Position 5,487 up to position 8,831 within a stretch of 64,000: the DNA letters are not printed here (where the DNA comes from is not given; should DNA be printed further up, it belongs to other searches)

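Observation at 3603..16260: Eight-gene operon with no ATPase: two CUT1 permease pairs, each led by a ~1000-aa extracytoplasmic protein, bracketing an NHL propeller and a YIP1 membrane protein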

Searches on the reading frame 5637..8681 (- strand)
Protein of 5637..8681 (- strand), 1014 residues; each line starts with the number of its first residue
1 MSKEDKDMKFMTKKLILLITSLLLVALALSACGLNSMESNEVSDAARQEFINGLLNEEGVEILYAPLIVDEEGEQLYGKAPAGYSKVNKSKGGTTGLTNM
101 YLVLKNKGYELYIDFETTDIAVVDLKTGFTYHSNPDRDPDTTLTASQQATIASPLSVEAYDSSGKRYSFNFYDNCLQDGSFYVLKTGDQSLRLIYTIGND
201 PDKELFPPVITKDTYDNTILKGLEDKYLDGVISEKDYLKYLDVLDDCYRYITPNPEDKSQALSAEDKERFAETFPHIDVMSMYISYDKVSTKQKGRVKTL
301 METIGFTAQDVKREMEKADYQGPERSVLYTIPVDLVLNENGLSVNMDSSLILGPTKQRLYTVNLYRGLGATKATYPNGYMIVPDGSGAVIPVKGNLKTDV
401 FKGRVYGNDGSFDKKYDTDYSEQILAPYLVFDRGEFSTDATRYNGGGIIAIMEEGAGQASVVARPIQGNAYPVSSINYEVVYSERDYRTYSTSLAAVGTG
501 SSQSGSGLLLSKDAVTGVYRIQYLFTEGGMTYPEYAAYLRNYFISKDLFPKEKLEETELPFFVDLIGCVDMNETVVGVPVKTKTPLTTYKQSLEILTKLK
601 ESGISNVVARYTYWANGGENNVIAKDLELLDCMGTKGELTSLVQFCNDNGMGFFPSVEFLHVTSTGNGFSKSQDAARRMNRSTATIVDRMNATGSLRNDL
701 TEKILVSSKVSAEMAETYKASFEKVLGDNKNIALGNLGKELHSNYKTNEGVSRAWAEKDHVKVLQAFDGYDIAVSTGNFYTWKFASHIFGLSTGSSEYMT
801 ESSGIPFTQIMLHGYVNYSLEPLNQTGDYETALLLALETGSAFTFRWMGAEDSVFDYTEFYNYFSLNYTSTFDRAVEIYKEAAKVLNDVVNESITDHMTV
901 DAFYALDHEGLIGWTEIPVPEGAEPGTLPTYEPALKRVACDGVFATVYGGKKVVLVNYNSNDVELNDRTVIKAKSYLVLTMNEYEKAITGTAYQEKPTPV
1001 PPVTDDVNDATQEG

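Call 6: search_protein_families(library=pfam, proteins=[window:5637-8681:-], max_evalue=0.01)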
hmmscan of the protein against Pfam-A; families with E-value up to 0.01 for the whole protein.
window:5637-8681:- (1014 aa): 1 family
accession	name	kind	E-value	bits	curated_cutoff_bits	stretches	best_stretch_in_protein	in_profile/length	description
PF18952.6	DUF5696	-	1.3e-118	397.6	25.6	2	312-900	5-576/612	Family of unknown function (DUF5696)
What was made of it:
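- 5637..8660 (-): g6: DUF5696 lipoprotein (1007 aa; lipobox LSAC) with a GH129/GH101/GH31-type architecture: N-terminal beta-sandwich, (beta/alpha)8 barrel and C-terminal beta-sandwich. The GH129 acid/base is absent. Pfam DUF5696 at 1.3e-118 (call 6).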

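Call 7: search_protein_families(library=ncbifam, proteins=[window:5637-8681:-], max_evalue=0.01)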
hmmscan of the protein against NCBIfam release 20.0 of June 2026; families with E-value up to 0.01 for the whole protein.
window:5637-8681:- (1014 aa): 0 families

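Call 11: search_solved_structures(query=window:5637-8681:-, max_evalue=1, show_alignments=2)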
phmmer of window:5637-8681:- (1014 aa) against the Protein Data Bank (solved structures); distinct sequences matched with E-value up to 1: 0.
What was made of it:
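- Tried and rejected: No hits (call 11).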

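Call 12: find_homologous_proteins(query=window:5637-8681:-, max_evalue=0.00001)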
Query window:5637-8681:- (1014 aa): 76 proteins with E <= 0.00001 among 8000 candidates.
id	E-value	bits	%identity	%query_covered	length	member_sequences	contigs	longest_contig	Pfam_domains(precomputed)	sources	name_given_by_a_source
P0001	0.0e+0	2275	100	99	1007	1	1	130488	PF18952.7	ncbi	-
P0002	0.0e+0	2017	87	99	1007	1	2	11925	PF18952.7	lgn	-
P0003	0.0e+0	1961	85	99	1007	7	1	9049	PF18952.7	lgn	-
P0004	0.0e+0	1811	77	99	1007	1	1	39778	PF18952.7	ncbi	-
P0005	0.0e+0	1804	77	99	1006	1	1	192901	PF18952.7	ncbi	-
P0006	0.0e+0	1761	76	99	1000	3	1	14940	PF18952.7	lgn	-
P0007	0.0e+0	1725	75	99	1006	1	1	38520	PF18952.7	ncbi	-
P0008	0.0e+0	1716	78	97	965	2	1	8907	PF18952.7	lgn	-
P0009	0.0e+0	1698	73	99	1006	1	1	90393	PF18952.7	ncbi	-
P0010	0.0e+0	1674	72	99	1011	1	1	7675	PF18952.7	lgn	-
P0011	0.0e+0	1663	72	99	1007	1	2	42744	PF18952.7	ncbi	-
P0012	0.0e+0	1521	68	99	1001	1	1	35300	PF18952.7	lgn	-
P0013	0.0e+0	1514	67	99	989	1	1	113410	PF18952.7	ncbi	-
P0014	0.0e+0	1478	67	98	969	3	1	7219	PF18952.7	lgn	-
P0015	0.0e+0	1476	67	100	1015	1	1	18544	PF18952.7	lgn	-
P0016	0.0e+0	1471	65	99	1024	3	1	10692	PF18952.7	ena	-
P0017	0.0e+0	1455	65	99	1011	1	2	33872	PF18952.7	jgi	-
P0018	0.0e+0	1417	64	99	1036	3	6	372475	PF18952.7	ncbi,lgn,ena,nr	ncbi:MAG: hypothetical protein J6M34_05250 [Clostridia bacterium]|nr:hypothetical protein [Clostridi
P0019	0.0e+0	1393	62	99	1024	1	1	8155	PF18952.7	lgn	-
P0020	0.0e+0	1386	62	98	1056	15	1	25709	PF18952.7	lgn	-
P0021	0.0e+0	1321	72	78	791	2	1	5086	PF18952.7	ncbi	-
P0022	0.0e+0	1299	59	99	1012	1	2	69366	PF18952.7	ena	-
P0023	0.0e+0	1286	59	99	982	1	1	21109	PF18952.7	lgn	-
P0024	0.0e+0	1264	58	99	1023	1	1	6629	PF18952.7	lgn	-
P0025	0.0e+0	1185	56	97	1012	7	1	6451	PF18952.7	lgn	-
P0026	0.0e+0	1128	54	96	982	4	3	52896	PF18952.7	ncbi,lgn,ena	-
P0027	2.4e-225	769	41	95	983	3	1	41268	PF18952.7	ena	-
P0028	3.3e-219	749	43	93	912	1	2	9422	PF18952.7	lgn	-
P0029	3.9e-218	745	43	95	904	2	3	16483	PF18952.7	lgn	-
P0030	1.5e-216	740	43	88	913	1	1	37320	PF18952.7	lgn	-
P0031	1.2e-215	737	42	95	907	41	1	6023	PF18952.7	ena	-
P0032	1.2e-214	734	40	96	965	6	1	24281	PF18952.7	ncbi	-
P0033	1.8e-214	733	41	96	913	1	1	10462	PF18952.7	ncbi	-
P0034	2.3e-211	723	41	96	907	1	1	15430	PF18952.7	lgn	-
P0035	2.3e-210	719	41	94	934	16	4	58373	PF18952.7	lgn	-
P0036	1.0e-207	711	40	96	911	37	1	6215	PF18952.7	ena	-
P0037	3.9e-206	705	39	95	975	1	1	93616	PF18952.7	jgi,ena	-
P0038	1.8e-205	703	40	96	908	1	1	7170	PF18952.7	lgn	-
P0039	1.5e-201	690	40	96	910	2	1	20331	PF18952.7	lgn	-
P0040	3.3e-200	686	39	95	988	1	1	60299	PF18952.7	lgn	-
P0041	1.7e-198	680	38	95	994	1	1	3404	PF18952.7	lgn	-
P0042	1.3e-196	674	37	95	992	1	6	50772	PF18952.7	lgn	-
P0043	5.1e-196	672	38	95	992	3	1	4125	PF18952.7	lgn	-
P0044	7.6e-194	665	38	95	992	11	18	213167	PF18952.7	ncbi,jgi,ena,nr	ncbi:MAG: hypothetical protein E7481_00500 [Ruminococcaceae bacterium]|nr:hypothetical protein [Osci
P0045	4.7e-193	662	38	95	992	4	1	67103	PF18952.7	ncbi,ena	-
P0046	1.5e-191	657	37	95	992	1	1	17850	PF18952.7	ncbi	-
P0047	2.4e-191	656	38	95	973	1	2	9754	PF18952.7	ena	-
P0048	2.6e-191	656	38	95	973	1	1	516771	PF18952.7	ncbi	-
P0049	2.9e-191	656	38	95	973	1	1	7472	PF18952.7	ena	-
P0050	4.5e-191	655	38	95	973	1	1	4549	PF18952.7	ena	-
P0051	6.3e-191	655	38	95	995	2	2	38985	PF18952.7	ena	-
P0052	1.9e-190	653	37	95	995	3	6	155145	PF18952.7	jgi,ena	-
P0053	1.0e-189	651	38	95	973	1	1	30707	PF18952.7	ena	-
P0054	1.2e-189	651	38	95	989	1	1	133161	PF18952.7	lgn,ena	-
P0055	1.4e-189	651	38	95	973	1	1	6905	PF18952.7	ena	-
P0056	3.8e-188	646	37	95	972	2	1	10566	PF18952.7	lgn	-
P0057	3.7e-184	633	40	84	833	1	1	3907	PF18952.7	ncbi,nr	ncbi:MAG: hypothetical protein IJO52_07635, partial [Clostridia bacterium]|nr:hypothetical protein [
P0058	1.4e-180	621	37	95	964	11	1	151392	PF18952.7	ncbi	-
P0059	1.3e-179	618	37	95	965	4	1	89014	PF18952.7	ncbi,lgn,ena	-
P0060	2.4e-179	617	37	95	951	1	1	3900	PF18952.7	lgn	-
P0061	4.6e-179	616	38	95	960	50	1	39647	PF18952.7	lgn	-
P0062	5.7e-176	606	37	95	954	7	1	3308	PF18952.7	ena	-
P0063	4.2e-175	603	36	96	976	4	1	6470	PF18952.7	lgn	-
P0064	2.1e-173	597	41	78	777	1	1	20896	PF18952.7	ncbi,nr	ncbi:MAG: hypothetical protein IJN12_00640, partial [Clostridia bacterium]|nr:hypothetical protein [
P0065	6.2e-146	506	35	76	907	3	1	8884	PF18952.7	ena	-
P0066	3.1e-60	222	26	79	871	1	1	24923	PF18952.7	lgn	-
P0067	3.5e-44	169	24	82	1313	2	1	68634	PF18952.7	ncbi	-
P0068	1.8e-34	137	25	56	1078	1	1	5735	PF18952.7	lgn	-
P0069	2.5e-34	137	27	52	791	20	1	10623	PF18952.7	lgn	-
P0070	5.5e-34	136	25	57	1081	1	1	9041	PF18952.7,PF07554.20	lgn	-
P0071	1.2e-33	134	26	58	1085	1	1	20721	PF18952.7,PF07554.20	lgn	-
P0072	8.7e-33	132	25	57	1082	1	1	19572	PF18952.7,PF07554.20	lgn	-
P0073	1.1e-30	125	27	56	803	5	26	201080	PF18952.7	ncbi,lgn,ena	-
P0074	8.5e-29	118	23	56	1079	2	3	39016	PF18952.7,PF07554.20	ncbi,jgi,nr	ncbi:MAG: hypothetical protein E7509_07135 [Ruminococcus sp.]|nr:hypothetical protein [Ruminococcus 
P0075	4.6e-28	116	26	53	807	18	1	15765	PF18952.7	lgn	-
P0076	1.2e-6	45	22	52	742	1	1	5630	PF18952.7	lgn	-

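Call 13: find_encoding_contigs(protein=P0018, flank=10000, max_places=2)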
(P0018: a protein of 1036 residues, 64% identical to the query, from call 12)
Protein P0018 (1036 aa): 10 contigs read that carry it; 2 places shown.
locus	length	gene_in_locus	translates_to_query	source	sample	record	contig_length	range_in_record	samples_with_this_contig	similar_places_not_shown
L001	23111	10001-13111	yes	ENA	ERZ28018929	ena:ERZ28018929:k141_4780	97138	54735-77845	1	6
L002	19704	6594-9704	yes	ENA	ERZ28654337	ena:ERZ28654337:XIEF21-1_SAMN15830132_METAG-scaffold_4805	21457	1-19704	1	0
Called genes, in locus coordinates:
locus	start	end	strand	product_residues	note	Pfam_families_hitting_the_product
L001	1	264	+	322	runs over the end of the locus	PF02779:Transket_pyr, PF02780:Transketolase_C, PF22613:Transketolase_C_1 (weak)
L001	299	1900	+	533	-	-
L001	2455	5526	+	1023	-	-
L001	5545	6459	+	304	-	PF00528:BPD_transp_1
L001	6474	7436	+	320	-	PF00528:BPD_transp_1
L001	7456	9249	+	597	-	-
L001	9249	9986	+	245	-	PF04893:Yip1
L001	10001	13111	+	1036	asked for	PF18952:DUF5696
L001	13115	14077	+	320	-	-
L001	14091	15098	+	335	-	PF00528:BPD_transp_1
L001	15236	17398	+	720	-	PF14498:Glyco_hyd_65N_2 (weak), PF22124:Glyco_hydro_95_cat, PF21307:Glyco_hydro_95_C (weak)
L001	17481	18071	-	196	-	PF13580:SIS_2, PF01380:SIS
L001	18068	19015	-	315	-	PF00480:ROK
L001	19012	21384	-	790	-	PF01074:Glyco_hydro_38N, PF09261:Alpha-mann_mid, PF07748:Glyco_hydro_38C, PF17677:Glyco_hydro38C2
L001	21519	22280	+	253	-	PF02311:AraC_binding (weak), PF07883:Cupin_2 (weak), PF00165:HTH_AraC (weak), PF12833:HTH_18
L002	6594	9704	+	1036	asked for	PF18952:DUF5696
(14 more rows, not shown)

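Call 14: find_encoding_contigs(protein=P0044, flank=10000, max_places=2)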
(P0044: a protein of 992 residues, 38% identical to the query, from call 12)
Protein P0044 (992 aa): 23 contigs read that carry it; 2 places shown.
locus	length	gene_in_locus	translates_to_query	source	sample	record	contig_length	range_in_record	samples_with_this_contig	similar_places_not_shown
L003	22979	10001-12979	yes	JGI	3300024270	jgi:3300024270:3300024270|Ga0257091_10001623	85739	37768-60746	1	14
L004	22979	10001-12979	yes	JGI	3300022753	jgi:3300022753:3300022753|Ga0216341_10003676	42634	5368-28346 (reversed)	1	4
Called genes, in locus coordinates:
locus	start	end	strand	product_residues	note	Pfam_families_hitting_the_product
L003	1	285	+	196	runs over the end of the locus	-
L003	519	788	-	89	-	PF04026:SpoVG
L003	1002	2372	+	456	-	PF01225:Mur_ligase, PF08245:Mur_ligase_M, PF02875:Mur_ligase_C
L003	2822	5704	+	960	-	PF01547:SBP_bac_1, PF13416:SBP_bac_8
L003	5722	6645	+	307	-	PF00528:BPD_transp_1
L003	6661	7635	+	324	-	PF00528:BPD_transp_1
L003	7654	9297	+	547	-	PF01436:NHL (faint)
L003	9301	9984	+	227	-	PF04893:Yip1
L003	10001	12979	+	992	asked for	PF18952:DUF5696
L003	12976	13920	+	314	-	PF00528:BPD_transp_1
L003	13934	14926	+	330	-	PF00528:BPD_transp_1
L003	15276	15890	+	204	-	PF01205:Impact_N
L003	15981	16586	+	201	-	PF00731:AIRC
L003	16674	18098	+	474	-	PF13522:GATase_6, PF13537:GATase_7, PF00156:Pribosyltran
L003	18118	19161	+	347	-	PF00586:AIRS, PF02769:AIRS_C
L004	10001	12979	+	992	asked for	PF18952:DUF5696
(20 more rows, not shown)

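Call 15: find_encoding_contigs(protein=P0073, flank=10000, max_places=2)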
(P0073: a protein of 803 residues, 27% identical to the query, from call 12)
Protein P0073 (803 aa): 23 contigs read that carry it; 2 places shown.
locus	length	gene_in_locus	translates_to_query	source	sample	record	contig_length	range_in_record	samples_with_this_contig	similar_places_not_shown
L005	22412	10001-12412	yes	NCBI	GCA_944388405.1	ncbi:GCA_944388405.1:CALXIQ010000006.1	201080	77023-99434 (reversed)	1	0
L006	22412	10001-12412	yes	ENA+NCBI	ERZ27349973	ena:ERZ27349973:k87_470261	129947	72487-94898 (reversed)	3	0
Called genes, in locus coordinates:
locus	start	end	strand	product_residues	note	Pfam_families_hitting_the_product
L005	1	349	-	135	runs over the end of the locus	PF01740:STAS, PF13466:STAS_2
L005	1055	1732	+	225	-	PF02463:SMC_N (weak), PF00005:ABC_tran, PF13175:AAA_15 (faint), PF13304:AAA_21 (faint)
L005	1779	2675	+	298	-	PF00005:ABC_tran, PF02463:SMC_N (weak), PF13304:AAA_21 (faint)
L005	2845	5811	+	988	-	PF01547:SBP_bac_1, PF13416:SBP_bac_8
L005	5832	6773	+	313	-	-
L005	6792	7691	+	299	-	PF00528:BPD_transp_1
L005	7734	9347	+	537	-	PF01436:NHL (faint), PF00515:TPR_1 (faint), PF07719:TPR_2 (faint), PF13432:TPR_16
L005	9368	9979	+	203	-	PF04893:Yip1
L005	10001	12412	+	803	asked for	PF18952:DUF5696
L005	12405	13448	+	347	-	-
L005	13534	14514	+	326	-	PF00528:BPD_transp_1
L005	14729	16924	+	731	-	PF16875:Glyco_hydro_36N, PF02065:Melibiase, PF16874:Glyco_hydro_36C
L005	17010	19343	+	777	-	PF15902:Sortilin-Vps10 (faint), PF02012:BNR (faint), PF15899:BNR_6 (faint), PF25852:DUF6242_C (faint)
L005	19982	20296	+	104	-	PF00338:Ribosomal_S10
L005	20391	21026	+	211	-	PF00297:Ribosomal_L3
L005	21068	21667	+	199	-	PF00573:Ribosomal_L4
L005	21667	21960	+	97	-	PF00276:Ribosomal_L23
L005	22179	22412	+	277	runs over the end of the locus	PF00181:Ribosomal_L2_N, PF03947:Ribosomal_L2_C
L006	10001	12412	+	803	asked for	PF18952:DUF5696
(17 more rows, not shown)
